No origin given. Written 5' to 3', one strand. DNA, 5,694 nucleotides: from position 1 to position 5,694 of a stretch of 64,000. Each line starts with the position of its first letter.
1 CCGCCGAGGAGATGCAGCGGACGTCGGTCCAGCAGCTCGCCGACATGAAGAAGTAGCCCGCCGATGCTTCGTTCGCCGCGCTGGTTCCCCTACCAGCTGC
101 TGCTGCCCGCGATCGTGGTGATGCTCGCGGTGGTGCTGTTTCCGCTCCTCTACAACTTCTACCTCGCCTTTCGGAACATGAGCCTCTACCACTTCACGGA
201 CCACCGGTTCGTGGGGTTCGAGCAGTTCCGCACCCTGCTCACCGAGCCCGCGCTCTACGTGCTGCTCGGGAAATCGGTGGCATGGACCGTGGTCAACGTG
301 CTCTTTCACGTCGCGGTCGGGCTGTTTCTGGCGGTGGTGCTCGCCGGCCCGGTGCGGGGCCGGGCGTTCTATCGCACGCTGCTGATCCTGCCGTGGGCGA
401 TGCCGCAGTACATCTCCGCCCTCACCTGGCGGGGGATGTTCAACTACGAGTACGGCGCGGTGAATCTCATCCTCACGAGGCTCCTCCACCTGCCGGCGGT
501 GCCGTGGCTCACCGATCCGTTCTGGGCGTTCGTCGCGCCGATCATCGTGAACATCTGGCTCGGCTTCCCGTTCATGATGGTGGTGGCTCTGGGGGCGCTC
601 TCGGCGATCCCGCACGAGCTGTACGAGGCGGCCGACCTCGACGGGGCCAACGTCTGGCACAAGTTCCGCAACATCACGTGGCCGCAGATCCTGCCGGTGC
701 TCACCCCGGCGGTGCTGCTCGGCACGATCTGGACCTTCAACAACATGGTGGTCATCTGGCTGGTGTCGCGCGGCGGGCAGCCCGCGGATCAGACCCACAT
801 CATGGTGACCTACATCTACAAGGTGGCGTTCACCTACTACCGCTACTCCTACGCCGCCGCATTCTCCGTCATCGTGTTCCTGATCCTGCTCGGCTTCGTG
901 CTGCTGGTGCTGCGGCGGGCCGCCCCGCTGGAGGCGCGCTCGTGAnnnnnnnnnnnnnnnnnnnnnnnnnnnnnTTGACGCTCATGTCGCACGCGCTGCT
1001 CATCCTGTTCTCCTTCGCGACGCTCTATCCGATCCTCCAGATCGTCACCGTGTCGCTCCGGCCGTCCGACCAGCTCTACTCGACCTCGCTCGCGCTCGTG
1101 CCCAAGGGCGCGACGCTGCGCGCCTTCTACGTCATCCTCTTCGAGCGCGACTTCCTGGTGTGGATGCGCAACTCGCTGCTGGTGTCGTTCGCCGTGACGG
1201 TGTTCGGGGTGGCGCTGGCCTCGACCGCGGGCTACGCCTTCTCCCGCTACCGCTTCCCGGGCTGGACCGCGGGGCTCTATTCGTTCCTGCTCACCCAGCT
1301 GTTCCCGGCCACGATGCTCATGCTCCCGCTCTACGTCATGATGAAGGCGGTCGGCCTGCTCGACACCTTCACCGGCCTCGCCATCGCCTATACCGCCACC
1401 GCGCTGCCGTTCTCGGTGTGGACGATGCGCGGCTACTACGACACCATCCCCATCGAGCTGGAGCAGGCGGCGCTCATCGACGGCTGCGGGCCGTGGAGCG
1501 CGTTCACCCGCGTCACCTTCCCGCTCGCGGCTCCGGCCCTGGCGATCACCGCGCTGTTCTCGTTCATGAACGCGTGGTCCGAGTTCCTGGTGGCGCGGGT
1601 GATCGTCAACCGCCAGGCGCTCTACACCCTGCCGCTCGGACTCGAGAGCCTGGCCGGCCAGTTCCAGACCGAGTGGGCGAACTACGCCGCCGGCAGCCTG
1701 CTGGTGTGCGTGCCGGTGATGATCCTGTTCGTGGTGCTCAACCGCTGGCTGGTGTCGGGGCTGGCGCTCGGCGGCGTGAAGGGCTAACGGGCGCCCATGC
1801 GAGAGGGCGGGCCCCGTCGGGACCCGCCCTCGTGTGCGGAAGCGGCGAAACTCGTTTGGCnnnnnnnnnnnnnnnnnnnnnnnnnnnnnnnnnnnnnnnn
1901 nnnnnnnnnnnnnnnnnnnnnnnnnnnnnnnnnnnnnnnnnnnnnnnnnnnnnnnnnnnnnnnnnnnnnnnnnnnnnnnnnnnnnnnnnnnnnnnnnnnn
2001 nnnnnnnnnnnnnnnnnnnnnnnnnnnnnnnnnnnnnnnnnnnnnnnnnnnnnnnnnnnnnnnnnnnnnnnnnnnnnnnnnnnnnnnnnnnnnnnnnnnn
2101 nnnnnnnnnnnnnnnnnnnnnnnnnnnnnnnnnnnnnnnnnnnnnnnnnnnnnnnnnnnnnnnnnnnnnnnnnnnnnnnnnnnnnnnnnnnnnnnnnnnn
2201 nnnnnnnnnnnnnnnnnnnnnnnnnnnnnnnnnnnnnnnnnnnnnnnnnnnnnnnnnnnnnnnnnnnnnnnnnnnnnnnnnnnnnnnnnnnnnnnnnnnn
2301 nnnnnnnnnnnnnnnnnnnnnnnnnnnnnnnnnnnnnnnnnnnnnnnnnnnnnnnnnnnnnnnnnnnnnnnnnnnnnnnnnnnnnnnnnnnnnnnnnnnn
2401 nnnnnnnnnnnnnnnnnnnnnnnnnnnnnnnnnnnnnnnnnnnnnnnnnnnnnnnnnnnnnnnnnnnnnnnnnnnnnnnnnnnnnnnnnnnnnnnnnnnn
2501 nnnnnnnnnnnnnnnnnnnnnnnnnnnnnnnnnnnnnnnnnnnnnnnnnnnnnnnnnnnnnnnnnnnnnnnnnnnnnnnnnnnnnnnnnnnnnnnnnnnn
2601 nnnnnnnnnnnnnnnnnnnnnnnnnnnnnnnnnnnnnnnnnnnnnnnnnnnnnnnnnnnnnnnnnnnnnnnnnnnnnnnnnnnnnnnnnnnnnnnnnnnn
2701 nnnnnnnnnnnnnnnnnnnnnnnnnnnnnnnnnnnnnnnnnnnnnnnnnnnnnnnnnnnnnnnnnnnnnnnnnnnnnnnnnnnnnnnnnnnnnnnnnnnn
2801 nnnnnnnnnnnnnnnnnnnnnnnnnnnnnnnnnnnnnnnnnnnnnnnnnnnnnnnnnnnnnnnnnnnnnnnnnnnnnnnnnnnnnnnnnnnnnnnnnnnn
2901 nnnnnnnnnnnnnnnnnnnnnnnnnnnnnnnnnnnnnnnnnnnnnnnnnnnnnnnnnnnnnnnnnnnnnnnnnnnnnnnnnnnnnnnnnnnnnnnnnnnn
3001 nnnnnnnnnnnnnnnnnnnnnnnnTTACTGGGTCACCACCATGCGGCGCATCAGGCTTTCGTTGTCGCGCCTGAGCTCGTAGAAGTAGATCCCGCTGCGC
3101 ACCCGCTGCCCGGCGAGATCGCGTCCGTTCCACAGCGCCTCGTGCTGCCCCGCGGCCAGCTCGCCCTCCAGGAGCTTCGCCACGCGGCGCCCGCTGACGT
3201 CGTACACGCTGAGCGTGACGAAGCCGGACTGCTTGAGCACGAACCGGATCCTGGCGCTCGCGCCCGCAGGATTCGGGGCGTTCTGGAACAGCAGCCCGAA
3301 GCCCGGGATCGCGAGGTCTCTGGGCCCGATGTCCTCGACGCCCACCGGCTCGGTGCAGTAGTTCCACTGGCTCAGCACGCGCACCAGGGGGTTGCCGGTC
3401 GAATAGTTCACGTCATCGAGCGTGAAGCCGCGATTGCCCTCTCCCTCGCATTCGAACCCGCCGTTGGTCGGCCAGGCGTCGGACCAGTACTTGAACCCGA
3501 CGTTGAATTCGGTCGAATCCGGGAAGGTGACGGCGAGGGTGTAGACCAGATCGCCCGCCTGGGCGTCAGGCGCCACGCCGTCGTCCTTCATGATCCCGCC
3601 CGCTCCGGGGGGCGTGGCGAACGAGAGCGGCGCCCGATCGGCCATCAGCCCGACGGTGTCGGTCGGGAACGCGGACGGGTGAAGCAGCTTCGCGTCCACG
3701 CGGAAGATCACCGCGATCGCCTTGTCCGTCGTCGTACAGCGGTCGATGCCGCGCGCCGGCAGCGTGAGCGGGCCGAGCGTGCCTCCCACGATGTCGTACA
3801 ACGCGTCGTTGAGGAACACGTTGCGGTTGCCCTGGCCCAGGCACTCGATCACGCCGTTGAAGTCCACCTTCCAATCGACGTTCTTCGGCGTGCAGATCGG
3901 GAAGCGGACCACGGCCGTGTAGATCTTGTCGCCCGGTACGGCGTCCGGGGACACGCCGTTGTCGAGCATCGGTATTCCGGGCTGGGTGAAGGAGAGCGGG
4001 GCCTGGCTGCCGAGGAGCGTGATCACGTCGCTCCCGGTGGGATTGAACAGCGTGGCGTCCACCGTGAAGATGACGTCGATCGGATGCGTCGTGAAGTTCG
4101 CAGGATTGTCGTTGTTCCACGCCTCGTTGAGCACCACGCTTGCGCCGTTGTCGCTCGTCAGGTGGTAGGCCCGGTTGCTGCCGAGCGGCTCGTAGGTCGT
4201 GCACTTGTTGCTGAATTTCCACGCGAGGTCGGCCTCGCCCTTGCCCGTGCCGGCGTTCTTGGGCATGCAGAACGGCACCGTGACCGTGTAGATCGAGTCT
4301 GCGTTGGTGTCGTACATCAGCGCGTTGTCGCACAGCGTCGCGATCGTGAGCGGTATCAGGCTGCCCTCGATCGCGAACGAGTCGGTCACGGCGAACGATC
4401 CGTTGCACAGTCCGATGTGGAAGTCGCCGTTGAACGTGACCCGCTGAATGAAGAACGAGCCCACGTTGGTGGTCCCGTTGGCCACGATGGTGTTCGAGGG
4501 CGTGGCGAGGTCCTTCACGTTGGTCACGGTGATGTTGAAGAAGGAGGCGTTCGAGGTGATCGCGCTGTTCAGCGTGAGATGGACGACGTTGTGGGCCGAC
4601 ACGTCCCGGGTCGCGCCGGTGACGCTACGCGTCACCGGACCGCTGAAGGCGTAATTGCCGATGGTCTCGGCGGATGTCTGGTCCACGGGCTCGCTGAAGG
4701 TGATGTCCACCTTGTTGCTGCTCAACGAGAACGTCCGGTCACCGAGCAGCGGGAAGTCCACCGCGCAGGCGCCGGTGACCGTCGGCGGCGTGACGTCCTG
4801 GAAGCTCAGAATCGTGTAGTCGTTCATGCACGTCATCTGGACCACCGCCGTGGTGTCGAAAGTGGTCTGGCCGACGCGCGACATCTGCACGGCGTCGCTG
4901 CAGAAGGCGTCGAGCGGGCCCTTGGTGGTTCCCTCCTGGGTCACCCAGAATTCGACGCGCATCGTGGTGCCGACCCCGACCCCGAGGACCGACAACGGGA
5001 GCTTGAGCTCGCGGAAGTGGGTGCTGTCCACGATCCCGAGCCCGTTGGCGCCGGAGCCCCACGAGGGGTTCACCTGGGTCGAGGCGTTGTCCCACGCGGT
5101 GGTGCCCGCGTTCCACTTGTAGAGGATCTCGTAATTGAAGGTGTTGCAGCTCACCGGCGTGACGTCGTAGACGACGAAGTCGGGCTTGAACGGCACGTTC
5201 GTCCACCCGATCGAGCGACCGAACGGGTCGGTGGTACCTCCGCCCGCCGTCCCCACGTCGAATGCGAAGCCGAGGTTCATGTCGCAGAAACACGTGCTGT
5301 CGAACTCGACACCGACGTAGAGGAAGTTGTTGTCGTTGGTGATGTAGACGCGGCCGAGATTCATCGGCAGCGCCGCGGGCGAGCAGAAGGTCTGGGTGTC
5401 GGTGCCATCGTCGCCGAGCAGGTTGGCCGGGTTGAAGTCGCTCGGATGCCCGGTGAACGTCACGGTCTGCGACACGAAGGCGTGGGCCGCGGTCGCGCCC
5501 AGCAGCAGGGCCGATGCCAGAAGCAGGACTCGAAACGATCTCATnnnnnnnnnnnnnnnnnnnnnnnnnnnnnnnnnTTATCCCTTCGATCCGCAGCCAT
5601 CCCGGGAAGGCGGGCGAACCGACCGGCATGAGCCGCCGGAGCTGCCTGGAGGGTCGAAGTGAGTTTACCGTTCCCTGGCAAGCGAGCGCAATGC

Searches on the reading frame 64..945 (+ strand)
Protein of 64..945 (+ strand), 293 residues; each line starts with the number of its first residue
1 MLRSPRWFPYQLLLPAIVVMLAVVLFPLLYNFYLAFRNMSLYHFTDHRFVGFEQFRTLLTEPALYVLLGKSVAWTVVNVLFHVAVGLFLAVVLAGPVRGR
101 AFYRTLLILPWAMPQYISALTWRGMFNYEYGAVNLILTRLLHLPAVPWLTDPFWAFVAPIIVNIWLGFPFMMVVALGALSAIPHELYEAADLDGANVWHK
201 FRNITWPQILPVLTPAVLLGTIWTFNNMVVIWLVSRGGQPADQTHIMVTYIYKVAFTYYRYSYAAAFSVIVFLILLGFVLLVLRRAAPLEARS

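Call 51: search_protein_families(library=pfam, proteins=[window:64-945:+], max_evalue=0.0001)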
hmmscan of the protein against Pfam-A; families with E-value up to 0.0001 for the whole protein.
window:64-945:+ (293 aa): 1 family
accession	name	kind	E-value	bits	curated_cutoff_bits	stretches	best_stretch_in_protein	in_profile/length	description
PF00528.27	BPD_transp_1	-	9.7e-16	58.5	26.4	1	85-285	4-176/184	Binding-protein-dependent transport system inner membrane component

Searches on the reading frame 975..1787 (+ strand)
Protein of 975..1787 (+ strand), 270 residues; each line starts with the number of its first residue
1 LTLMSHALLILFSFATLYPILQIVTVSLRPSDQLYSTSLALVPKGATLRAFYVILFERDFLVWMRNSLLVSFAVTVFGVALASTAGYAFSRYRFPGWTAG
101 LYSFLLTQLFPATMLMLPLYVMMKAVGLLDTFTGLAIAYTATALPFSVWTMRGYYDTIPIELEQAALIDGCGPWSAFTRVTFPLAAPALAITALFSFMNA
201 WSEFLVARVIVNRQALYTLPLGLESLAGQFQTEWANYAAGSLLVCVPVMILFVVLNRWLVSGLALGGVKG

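Call 51: search_protein_families(library=pfam, proteins=[window:975-1787:+], max_evalue=0.0001)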
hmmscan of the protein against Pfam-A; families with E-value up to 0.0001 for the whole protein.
window:975-1787:+ (270 aa): 1 family
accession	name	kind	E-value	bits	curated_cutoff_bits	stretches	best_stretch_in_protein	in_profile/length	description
PF00528.27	BPD_transp_1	-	3.5e-14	53.4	26.4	1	80-259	3-178/184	Binding-protein-dependent transport system inner membrane component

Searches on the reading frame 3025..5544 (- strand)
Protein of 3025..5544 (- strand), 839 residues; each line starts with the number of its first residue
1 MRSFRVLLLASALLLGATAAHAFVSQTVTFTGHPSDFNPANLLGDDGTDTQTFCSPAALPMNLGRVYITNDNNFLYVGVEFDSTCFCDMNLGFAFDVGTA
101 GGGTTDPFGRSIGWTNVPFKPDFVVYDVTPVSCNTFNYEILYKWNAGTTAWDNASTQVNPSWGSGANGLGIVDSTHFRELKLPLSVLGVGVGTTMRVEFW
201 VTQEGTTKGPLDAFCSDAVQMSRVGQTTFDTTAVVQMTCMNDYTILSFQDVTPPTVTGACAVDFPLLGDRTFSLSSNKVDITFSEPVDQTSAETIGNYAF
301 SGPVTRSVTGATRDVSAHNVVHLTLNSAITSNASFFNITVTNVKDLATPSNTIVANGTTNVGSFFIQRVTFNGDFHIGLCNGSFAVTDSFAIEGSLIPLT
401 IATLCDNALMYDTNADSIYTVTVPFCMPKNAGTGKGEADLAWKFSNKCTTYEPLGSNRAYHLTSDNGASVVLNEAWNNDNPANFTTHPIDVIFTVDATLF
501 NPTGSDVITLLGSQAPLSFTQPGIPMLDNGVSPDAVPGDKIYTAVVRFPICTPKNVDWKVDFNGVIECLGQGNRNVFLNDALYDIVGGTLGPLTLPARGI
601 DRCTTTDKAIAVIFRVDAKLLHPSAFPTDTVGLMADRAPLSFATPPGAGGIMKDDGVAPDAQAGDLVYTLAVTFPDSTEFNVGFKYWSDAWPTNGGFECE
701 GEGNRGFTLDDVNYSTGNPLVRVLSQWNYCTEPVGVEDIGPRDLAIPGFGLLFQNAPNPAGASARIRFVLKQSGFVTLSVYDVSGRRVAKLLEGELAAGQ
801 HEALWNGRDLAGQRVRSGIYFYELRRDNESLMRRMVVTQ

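Call 51: search_protein_families(library=pfam, proteins=[window:3025-5544:-], max_evalue=0.0001)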
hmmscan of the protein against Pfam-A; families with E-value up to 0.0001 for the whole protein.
window:3025-5544:- (839 aa): 1 family
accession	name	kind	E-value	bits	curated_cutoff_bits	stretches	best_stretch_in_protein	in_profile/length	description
PF13860.13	FlgD_ig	-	3.3e-08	33.8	27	1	771-824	20-73/79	FlgD Ig-like domain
